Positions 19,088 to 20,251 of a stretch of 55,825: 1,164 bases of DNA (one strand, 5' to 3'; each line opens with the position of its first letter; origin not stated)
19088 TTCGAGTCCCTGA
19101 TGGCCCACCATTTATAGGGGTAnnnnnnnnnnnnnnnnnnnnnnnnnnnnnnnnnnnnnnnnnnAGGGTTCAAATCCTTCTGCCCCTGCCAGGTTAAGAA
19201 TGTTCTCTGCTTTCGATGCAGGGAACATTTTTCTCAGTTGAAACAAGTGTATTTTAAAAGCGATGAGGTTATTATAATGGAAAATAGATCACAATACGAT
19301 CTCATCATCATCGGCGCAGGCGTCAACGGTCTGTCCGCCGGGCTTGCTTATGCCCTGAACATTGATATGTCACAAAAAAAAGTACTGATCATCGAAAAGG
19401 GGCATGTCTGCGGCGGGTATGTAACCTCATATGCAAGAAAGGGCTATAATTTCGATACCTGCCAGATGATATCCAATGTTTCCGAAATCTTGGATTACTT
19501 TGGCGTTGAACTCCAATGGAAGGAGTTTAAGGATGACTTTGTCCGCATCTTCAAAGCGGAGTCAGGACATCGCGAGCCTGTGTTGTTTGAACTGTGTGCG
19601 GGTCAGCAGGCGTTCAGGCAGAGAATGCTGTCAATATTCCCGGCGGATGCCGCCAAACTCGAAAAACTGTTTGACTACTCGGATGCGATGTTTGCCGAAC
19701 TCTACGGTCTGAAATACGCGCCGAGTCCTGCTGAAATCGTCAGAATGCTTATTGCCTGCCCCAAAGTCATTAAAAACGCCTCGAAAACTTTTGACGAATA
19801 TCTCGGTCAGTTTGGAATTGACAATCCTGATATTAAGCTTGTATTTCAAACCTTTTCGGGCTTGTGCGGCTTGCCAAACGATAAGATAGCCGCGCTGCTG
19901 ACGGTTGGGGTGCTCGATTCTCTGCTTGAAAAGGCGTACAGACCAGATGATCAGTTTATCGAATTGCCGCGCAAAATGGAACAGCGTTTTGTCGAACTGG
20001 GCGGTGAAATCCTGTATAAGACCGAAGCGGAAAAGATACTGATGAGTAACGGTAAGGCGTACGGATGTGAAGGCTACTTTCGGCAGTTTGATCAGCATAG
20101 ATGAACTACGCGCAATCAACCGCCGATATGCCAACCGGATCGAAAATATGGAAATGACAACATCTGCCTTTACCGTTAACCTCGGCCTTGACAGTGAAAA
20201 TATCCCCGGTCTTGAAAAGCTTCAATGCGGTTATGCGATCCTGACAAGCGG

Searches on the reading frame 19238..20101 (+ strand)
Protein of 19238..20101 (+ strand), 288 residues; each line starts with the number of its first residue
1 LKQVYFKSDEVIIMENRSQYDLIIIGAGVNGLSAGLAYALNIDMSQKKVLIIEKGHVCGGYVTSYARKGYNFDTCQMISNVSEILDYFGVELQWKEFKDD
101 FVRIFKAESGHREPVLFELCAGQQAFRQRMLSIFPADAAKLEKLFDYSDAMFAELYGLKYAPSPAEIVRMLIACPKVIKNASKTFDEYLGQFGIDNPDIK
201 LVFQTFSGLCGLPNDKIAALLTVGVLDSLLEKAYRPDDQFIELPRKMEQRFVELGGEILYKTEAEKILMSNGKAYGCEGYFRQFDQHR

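Call 7: search_protein_families(library=pfam, proteins=[window:19238-20101:+], max_evalue=0.001)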
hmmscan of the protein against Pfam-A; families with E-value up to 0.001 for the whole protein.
window:19238-20101:+ (288 aa): 4 families
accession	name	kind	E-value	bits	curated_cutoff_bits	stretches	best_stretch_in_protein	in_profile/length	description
PF13450.12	NAD_binding_8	-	5.5e-09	36.6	21.9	1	24-75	1-48/68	NAD(P)-binding Rossmann-like domain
PF01266.30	DAO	-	1.8e-05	24.9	27.9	1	21-60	1-36/353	FAD dependent oxidoreductase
PF01946.23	Thi4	-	4.4e-05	23.3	26.2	1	18-93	16-85/235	Thi4 family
PF00890.30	FAD_binding_2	-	0.00082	19.1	20.4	0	21-66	1-41/414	FAD binding domain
